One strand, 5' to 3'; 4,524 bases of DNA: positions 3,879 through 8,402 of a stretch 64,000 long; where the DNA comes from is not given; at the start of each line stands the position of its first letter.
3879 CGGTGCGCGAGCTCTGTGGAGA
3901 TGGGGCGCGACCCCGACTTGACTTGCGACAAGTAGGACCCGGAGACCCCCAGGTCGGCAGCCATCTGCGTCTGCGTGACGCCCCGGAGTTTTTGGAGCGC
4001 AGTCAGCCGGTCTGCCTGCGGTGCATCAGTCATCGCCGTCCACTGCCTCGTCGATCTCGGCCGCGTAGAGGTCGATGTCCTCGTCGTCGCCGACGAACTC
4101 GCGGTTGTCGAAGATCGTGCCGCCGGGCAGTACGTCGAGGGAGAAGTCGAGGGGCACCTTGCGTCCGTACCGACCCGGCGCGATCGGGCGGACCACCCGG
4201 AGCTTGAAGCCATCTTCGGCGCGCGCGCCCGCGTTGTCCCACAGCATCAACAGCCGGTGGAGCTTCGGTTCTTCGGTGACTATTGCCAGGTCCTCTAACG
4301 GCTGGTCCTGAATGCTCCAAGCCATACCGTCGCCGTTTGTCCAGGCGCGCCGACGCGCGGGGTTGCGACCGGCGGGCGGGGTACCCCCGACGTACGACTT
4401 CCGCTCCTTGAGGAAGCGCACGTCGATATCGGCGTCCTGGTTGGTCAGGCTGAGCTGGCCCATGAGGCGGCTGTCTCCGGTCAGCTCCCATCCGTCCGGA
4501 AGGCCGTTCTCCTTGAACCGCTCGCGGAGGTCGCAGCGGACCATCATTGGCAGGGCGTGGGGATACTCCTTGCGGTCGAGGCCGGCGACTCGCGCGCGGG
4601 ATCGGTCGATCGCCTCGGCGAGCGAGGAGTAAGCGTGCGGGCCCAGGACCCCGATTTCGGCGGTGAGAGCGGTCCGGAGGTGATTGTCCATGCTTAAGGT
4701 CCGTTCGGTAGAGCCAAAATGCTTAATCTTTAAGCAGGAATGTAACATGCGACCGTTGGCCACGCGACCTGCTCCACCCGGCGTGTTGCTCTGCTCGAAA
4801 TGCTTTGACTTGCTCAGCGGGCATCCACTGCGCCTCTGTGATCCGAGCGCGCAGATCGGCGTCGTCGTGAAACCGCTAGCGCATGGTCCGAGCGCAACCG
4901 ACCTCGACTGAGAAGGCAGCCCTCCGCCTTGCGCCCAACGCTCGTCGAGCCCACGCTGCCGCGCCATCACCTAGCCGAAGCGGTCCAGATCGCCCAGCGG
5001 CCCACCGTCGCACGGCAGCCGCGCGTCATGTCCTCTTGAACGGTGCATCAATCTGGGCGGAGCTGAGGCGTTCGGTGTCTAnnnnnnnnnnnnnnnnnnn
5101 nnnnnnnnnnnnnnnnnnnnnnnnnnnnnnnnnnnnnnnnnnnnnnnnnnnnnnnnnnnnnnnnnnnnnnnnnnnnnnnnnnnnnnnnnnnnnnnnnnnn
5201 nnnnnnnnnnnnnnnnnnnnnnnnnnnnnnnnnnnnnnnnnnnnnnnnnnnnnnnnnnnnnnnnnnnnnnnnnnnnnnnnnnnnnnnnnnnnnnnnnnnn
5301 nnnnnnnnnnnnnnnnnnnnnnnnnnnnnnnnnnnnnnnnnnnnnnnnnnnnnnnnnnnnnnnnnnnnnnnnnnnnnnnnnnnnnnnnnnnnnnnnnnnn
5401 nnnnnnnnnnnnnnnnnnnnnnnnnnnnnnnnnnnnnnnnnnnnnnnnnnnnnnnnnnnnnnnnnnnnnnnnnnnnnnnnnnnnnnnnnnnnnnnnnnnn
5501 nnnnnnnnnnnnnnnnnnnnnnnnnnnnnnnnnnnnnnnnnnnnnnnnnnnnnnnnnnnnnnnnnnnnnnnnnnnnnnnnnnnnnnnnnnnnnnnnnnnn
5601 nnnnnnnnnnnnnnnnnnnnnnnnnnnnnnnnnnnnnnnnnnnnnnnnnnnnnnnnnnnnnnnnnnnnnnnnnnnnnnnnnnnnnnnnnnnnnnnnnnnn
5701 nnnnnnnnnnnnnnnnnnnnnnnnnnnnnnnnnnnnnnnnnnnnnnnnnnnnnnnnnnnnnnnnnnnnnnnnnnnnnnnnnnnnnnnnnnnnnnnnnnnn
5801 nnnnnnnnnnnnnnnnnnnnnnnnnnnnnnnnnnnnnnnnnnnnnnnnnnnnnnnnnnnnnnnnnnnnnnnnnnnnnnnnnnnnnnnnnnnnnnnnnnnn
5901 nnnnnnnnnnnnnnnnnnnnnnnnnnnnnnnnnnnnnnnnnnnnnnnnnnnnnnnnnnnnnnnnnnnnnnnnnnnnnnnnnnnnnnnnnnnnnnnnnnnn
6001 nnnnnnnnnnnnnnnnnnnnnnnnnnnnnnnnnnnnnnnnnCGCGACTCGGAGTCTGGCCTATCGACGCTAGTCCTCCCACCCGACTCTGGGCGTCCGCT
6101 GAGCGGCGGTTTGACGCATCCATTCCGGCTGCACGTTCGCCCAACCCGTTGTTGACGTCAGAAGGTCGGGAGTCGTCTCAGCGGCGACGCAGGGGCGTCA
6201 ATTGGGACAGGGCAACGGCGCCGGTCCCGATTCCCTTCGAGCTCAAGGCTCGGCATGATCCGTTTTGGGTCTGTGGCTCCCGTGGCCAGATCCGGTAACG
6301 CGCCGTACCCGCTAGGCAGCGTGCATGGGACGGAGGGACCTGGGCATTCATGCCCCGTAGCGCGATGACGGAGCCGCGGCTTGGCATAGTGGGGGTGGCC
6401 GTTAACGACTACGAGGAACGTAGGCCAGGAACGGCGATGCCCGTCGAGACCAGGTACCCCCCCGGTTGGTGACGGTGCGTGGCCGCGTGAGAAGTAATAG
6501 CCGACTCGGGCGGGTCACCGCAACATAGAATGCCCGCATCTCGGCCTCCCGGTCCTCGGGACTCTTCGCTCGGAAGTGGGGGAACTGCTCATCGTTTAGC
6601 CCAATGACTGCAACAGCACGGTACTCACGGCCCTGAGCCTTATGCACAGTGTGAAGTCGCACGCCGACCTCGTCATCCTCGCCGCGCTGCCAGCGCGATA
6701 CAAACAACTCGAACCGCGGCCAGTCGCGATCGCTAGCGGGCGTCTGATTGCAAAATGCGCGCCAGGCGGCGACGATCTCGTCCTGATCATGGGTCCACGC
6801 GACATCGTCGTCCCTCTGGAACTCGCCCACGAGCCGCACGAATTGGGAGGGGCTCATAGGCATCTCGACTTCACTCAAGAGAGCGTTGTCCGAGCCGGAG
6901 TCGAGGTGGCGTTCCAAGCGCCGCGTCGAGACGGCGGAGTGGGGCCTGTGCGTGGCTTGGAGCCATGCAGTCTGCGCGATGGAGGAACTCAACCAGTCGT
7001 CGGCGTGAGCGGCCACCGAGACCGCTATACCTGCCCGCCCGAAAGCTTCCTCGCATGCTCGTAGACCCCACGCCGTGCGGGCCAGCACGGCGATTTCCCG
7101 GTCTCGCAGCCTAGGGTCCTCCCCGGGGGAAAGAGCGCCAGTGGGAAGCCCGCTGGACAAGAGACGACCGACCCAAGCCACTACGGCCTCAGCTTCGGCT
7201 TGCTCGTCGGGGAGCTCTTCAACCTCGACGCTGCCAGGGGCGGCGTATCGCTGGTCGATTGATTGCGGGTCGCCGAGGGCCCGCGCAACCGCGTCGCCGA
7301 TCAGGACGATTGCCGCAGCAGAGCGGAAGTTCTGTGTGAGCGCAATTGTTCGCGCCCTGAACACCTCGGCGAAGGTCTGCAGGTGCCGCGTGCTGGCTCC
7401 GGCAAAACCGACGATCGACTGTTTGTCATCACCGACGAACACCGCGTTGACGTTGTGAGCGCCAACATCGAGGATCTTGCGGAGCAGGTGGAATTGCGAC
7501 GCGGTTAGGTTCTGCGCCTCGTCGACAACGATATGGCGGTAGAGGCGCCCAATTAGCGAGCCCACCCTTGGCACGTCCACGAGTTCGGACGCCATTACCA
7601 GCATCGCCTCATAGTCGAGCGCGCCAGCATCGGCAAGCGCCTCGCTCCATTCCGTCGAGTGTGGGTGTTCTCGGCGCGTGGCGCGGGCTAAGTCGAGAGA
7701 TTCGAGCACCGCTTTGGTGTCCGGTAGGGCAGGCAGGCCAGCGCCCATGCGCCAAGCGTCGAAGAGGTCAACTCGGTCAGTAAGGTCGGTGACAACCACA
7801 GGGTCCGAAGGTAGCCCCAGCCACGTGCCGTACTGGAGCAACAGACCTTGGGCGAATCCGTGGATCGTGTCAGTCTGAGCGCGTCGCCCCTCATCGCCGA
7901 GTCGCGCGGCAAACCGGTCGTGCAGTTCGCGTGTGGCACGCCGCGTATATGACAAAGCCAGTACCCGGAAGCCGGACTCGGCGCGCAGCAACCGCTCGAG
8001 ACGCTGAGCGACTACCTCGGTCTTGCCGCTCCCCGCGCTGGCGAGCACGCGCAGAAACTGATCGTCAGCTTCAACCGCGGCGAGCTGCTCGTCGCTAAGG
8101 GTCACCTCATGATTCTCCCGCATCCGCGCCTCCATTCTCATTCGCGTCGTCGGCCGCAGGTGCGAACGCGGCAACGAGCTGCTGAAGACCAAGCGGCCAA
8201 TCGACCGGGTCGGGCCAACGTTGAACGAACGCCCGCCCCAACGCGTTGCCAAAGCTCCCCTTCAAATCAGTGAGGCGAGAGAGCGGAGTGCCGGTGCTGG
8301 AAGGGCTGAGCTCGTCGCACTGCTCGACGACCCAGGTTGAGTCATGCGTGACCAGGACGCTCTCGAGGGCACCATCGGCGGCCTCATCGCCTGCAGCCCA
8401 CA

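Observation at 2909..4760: Unclassifiable 222-aa acidic-tailed protein coupled to an XRE-HTH/ImmA-IrrE metallopeptidase: candidate novel toxin/effector-regulator module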

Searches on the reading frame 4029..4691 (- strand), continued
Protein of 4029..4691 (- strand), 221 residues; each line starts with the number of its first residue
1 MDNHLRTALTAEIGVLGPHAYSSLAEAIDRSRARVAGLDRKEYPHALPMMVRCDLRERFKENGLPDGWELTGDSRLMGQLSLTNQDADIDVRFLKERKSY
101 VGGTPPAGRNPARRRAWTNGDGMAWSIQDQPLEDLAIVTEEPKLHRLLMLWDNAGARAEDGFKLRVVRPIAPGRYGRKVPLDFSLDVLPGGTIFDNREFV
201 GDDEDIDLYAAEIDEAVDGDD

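Call 54: get_annotated_region(hit=H2, flank=5000)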
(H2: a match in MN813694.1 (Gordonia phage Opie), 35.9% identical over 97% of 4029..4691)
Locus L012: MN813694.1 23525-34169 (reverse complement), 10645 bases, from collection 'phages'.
description: Gordonia phage Opie, complete genome.
organism: Gordonia phage Opie (NCBI taxid 2686226)
taxonomy: Viruses; Duplodnaviria; Heunggongvirae; Uroviricota; Caudoviricetes; Schnabeltiervirus
host: Gordonia terrae 3612; source: soil; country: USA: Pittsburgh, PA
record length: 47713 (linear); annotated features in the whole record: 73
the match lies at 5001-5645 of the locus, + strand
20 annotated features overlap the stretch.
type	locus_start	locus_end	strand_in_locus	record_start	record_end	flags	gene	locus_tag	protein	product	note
CDS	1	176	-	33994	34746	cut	46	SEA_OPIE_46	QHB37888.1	hypothetical protein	-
CDS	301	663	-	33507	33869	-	45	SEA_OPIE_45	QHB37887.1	hypothetical protein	-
CDS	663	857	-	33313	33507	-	44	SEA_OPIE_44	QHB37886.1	hypothetical protein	-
CDS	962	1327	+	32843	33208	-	43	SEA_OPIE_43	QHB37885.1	hypothetical protein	-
CDS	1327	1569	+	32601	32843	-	42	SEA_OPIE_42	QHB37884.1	hypothetical protein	-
CDS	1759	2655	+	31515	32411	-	41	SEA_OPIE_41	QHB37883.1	tyrosine integrase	-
CDS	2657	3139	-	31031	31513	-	40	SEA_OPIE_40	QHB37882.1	hypothetical protein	-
CDS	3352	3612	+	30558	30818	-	39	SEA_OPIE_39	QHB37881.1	RelE-like toxin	toxin in toxin/antitoxin system, RelE-like; toxin in toxin/antitoxin system, RelE-like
CDS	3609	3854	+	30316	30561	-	38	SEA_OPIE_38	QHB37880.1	RelB-like antitoxin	antitoxin in toxin/antitoxin system, RelB-like; antitoxin in toxin/antitoxin system, RelB-like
CDS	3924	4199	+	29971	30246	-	37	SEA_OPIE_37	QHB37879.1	hypothetical protein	-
CDS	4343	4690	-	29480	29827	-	36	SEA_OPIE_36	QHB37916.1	hypothetical protein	-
CDS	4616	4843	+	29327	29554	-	35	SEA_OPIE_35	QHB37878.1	hypothetical protein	-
CDS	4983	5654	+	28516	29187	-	34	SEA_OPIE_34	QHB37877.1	hypothetical protein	-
CDS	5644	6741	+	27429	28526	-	33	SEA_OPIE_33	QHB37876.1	hypothetical protein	-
CDS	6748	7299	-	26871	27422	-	32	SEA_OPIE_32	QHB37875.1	hypothetical protein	-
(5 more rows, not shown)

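Call 58: search_protein_families(library=padloc, proteins=[L012:4983-5651:+, P0031, P0056, P0058], max_evalue=0.01)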
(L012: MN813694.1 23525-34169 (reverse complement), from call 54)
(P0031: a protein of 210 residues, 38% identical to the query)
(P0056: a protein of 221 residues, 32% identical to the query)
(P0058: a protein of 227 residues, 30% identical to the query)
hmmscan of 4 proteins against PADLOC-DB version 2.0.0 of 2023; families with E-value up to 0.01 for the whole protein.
L012:4983-5651:+ (223 aa): 1 family
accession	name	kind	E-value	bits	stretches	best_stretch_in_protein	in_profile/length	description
PDLC03939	RmrT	-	2.6e-12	44.9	1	11-218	9-201/212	-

P0031 (210 aa): 1 family
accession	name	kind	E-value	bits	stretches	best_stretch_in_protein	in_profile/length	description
PDLC03939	RmrT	-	1.2e-17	62.3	1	8-201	8-194/212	-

P0056 (221 aa): 1 family
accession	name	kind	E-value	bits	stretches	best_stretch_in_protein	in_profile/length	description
PDLC03939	RmrT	-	1.2e-16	59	1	18-202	10-190/212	-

P0058 (227 aa): 1 family
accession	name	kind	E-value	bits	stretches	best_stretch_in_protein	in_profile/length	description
PDLC03939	RmrT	-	3.2e-80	266.8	1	23-226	3-211/212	-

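Call 80: find_encoding_contigs(protein=P0058, flank=3000, max_places=2)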
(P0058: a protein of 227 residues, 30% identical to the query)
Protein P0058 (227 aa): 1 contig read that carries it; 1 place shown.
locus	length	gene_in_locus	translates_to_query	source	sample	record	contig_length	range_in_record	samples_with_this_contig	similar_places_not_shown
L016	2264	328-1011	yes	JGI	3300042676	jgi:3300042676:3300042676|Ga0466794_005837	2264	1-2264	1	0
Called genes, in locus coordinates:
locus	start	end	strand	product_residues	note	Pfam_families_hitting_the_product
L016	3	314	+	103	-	?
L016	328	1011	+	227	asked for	-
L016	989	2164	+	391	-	PF01381:HTH_3, PF13560:HTH_31, PF06114:Peptidase_M78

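Call 83: find_related_loci(query=A1, collection=viral_contigs, flank=5000)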
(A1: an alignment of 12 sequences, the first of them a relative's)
Query A1 (221 aa) in viral_contigs; peptide patterns used: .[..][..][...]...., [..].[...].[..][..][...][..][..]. (x = any residue, [..] = any of these).
20 stretches matched a pattern; 2 encode a relative of the query (tblastn E <= 1e-3); 2 distinct loci.
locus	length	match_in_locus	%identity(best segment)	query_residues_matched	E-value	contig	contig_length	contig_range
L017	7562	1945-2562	40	9-221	7e-51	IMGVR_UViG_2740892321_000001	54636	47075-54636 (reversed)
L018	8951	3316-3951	41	3-221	2e-53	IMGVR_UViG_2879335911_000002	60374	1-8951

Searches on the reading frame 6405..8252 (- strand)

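Call 48: search_protein_families(library=padloc, proteins=[window:6405-8252:-], max_evalue=0.001)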
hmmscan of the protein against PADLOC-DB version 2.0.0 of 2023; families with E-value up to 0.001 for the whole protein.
window:6405-8252:- (616 aa): 53 families (the best 25 are shown)
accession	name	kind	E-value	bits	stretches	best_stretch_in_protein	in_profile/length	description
PDLC00132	GajB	-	3.5e-84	281.6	3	200-423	176-390/625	UrvD helicase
PDLC00114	GajB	-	1.6e-63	213.3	2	51-436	7-400/635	UrvD helicase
PDLC00103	GajB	-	8.5e-55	184.8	2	48-367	13-341/612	UrvD helicase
PDLC00117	GajB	-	1.4e-53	180.4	1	41-611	5-595/604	UrvD helicase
PDLC03802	RTasHel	-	8.2e-47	158.4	2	51-360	5-301/675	DRT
PDLC00130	GajB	-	7.1e-44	148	3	200-318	167-285/589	UrvD helicase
PDLC00127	GajB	-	1.6e-36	124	2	49-316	6-282/594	UrvD helicase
PDLC00121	GajB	-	1.7e-35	120.6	2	207-612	172-537/565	UrvD helicase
PDLC00144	GajB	-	2e-35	120.4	3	232-367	155-290/559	UrvD helicase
PDLC00134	GajB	-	3e-33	113.6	1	49-368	14-345/431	UrvD helicase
PDLC00116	GajB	-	3.8e-33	113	3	54-142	14-105/557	UrvD helicase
PDLC00107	GajB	-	4.1e-32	109.5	2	43-313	9-288/587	UrvD helicase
PDLC00123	GajB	-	1.9e-28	97.4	3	227-316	166-252/540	UrvD helicase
PDLC00129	GajB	-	7.5e-28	95.5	3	203-320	189-306/594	UrvD helicase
PDLC00112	GajB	-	2.1e-27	94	3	200-317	170-289/581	UrvD helicase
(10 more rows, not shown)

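Call 49: search_protein_families(library=pfam, proteins=[window:6405-8252:-], max_evalue=0.001)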
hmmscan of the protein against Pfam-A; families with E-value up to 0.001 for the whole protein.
window:6405-8252:- (616 aa): 6 families
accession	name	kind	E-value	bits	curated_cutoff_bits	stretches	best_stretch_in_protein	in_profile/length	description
PF00580.27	UvrD-helicase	-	2.8e-33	116.2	23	2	52-151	1-104/271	UvrD/REP helicase N-terminal domain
PF13361.12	UvrD_C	-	9.1e-19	68.5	25.6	1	524-589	280-346/350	UvrD-like helicase C-terminal domain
PF13245.12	AAA_19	-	2.1e-17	64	25.1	1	57-283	2-133/134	AAA domain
PF13604.12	AAA_30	-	5.6e-11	43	27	1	52-143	2-82/191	AAA domain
PF13401.12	AAA_22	-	2.7e-07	31.4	27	0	236-275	81-123/130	AAA domain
PF13538.12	UvrD_C_2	-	3.9e-06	27.1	27.4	1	532-588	3-51/52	UvrD-like helicase C-terminal domain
